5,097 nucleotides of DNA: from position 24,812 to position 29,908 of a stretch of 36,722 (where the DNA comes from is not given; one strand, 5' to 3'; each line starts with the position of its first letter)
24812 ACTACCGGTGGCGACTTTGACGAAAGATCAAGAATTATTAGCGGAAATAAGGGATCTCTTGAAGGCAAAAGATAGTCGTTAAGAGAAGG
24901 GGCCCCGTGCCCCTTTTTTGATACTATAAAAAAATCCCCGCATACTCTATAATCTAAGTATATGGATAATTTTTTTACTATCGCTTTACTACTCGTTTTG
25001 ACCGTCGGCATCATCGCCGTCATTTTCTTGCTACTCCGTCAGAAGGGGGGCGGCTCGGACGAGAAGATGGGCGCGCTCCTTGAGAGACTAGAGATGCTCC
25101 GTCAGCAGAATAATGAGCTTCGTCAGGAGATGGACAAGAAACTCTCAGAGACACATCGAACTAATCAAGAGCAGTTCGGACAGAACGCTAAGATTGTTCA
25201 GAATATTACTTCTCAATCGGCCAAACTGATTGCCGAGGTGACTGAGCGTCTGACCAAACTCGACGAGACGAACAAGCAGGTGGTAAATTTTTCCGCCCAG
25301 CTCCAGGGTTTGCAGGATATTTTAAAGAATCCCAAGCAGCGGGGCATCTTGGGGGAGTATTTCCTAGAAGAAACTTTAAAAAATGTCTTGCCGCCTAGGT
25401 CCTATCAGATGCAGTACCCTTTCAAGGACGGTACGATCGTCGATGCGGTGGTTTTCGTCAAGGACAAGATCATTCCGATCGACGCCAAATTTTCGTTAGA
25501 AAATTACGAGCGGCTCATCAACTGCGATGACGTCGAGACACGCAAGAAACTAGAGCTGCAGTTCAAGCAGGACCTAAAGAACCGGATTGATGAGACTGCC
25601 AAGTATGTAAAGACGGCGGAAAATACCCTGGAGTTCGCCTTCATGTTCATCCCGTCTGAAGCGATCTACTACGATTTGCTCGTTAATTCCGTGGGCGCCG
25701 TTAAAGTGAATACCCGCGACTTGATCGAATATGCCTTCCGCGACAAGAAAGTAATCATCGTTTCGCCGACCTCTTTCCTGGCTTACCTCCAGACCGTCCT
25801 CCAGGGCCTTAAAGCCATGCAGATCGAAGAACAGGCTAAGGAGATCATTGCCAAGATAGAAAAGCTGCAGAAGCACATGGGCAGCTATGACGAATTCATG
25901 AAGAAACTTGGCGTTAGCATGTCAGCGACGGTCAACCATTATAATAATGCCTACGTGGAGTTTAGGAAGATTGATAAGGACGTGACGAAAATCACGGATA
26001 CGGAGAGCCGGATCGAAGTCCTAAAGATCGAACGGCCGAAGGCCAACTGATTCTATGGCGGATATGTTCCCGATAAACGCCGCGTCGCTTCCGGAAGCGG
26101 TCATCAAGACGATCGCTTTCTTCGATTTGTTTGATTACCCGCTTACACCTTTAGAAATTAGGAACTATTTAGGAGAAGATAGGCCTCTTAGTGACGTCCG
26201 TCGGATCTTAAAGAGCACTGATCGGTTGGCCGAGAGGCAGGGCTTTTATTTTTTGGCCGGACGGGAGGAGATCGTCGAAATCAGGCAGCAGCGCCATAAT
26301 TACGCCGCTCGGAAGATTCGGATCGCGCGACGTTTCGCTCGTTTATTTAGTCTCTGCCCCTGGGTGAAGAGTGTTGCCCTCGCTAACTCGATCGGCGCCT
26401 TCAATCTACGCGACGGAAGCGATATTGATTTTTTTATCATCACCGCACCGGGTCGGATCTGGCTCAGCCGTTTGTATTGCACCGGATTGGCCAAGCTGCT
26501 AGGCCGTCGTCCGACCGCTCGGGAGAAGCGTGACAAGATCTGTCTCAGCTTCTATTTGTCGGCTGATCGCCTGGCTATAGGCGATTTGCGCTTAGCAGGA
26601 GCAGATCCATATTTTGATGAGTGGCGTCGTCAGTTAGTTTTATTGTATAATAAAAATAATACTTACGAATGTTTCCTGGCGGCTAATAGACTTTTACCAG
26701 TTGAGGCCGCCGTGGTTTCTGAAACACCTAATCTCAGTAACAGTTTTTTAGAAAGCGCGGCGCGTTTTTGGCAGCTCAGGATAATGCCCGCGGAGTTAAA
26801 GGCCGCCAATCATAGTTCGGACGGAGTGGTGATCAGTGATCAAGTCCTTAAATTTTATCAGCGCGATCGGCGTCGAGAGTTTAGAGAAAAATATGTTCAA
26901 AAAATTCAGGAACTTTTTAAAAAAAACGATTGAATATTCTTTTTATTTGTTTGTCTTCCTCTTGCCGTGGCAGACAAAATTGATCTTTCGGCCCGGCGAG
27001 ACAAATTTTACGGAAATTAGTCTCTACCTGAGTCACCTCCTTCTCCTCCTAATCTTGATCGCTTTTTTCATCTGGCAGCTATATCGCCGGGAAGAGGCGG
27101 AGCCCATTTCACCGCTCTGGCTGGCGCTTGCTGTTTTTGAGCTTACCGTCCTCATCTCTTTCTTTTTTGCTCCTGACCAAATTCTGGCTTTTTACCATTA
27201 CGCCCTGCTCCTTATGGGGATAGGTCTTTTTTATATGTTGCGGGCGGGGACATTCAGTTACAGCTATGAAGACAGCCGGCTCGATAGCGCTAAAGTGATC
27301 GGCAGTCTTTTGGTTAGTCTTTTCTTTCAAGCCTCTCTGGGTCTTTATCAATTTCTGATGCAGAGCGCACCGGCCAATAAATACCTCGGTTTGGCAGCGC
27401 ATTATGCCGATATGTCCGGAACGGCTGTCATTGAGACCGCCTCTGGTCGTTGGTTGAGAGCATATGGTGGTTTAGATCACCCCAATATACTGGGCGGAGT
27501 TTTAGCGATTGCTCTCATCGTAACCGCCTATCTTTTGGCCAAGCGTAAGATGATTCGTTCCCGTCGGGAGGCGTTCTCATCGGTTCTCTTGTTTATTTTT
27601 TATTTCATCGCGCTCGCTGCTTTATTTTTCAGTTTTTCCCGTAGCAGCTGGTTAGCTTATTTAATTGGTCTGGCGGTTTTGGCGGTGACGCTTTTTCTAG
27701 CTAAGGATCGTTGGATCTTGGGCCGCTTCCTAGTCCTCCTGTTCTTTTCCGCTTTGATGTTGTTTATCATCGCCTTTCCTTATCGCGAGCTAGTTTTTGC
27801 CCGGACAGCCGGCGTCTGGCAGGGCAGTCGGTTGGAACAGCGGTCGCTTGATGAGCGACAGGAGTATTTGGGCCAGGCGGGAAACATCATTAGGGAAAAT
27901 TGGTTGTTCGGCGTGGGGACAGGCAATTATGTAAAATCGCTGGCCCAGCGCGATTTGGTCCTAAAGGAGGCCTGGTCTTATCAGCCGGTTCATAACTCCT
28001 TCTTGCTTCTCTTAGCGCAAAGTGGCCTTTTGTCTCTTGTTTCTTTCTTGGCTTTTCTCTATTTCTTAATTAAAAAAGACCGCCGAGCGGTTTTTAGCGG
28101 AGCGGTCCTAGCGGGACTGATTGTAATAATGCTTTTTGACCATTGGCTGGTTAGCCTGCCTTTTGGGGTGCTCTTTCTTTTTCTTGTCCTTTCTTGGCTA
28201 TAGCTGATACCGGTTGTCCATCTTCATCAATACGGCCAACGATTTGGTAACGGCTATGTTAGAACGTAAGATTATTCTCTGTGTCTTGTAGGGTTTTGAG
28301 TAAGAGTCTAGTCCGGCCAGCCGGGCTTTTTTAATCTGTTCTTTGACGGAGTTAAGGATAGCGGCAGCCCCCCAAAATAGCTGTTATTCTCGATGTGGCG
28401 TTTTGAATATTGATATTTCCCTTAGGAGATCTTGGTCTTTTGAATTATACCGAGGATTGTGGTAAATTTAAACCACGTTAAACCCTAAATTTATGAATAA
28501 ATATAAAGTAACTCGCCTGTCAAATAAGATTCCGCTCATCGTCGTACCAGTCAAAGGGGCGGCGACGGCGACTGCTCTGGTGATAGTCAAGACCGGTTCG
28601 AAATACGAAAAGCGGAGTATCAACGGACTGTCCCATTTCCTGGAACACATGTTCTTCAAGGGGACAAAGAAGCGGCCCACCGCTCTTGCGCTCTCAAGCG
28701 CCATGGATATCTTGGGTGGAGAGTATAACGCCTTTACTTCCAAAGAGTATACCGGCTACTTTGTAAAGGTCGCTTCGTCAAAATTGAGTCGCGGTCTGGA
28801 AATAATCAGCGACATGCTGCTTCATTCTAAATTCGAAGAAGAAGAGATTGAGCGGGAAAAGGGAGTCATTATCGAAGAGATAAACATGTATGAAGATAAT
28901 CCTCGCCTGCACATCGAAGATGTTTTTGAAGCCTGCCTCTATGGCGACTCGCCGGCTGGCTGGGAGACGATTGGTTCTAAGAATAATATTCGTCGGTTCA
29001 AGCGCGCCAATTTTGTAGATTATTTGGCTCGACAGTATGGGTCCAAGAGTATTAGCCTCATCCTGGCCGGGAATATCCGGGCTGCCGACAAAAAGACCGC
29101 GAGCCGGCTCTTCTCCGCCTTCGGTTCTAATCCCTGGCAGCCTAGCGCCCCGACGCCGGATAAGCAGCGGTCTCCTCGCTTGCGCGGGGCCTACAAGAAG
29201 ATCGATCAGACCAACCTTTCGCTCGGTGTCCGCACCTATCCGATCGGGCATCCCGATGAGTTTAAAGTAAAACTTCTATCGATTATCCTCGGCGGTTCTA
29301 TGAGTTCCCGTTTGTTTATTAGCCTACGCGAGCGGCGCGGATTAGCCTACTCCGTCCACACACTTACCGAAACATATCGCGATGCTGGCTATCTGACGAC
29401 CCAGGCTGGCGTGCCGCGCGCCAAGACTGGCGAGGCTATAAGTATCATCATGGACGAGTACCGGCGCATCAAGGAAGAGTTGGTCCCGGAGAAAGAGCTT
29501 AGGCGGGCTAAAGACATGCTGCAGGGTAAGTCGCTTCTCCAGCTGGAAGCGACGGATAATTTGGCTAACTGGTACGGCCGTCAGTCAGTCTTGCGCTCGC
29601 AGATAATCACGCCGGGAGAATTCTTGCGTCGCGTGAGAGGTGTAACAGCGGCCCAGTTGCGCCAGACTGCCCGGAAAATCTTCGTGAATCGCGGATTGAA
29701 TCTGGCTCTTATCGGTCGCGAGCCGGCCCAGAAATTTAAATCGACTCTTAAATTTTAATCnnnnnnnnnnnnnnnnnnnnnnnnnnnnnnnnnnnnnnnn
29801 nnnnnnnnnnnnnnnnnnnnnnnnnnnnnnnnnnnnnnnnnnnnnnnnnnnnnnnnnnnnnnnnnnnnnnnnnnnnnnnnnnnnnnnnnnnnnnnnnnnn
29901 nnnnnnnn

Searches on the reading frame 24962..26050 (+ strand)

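Call 10: search_protein_families(library=pfam, proteins=[window:24962-26050:+], max_evalue=0.001)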
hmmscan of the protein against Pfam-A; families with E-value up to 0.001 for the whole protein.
window:24962-26050:+ (362 aa): 1 family
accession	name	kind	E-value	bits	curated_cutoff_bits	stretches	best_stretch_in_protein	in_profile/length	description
PF02646.22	RmuC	-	1.4e-51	175.8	26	1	60-347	2-277/291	RmuC family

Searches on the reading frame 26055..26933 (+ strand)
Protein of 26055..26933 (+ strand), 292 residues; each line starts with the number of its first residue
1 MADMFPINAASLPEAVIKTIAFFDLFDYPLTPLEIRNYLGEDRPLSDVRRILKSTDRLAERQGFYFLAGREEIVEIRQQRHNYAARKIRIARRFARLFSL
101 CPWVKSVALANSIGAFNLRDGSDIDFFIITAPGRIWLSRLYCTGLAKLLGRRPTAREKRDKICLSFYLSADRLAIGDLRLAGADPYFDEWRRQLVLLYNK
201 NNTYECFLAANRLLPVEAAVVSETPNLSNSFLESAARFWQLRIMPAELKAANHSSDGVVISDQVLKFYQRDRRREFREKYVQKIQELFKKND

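Call 10: search_protein_families(library=pfam, proteins=[window:26055-26933:+], max_evalue=0.001)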
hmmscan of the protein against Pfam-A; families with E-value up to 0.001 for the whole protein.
window:26055-26933:+ (292 aa): 0 families

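Call 12: search_protein_families(library=pfam, proteins=[window:26055-26933:+], max_evalue=0.1)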
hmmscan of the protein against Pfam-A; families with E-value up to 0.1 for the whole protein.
window:26055-26933:+ (292 aa): 1 family
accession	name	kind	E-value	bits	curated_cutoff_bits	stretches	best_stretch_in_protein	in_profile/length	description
PF14907.12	NTP_transf_5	-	0.092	12.7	31.2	0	74-128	47-101/249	Uncharacterised nucleotidyltransferase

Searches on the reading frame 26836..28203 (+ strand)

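Call 12: search_protein_families(library=pfam, proteins=[window:26836-28203:+], max_evalue=0.1)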
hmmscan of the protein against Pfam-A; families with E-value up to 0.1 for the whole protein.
window:26836-28203:+ (455 aa): 2 families
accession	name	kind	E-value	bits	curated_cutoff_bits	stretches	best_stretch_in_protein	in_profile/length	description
PF04932.20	Wzy_C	-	3.3e-16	59.8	31.7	1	255-405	2-149/149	O-Antigen ligase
PF09721.15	Exosortase_EpsH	-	0.0026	17.6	25.7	1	62-136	22-94/254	Transmembrane exosortase (Exosortase_EpsH)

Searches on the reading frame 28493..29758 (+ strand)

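Call 12: search_protein_families(library=pfam, proteins=[window:28493-29758:+], max_evalue=0.1)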
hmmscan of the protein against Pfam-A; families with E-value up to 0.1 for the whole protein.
window:28493-29758:+ (421 aa): 3 families
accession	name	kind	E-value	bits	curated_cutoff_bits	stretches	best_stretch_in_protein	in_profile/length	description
PF00675.25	Peptidase_M16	-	2.2e-36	125.4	22.3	1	22-159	9-145/149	Insulinase (Peptidase family M16)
PF05193.26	Peptidase_M16_C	-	1.6e-29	103.5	23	1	170-343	3-181/181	Peptidase M16 inactive domain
PF08479.16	POTRA_2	-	0.023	14.9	24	1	287-310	39-62/76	POTRA domain, ShlB-type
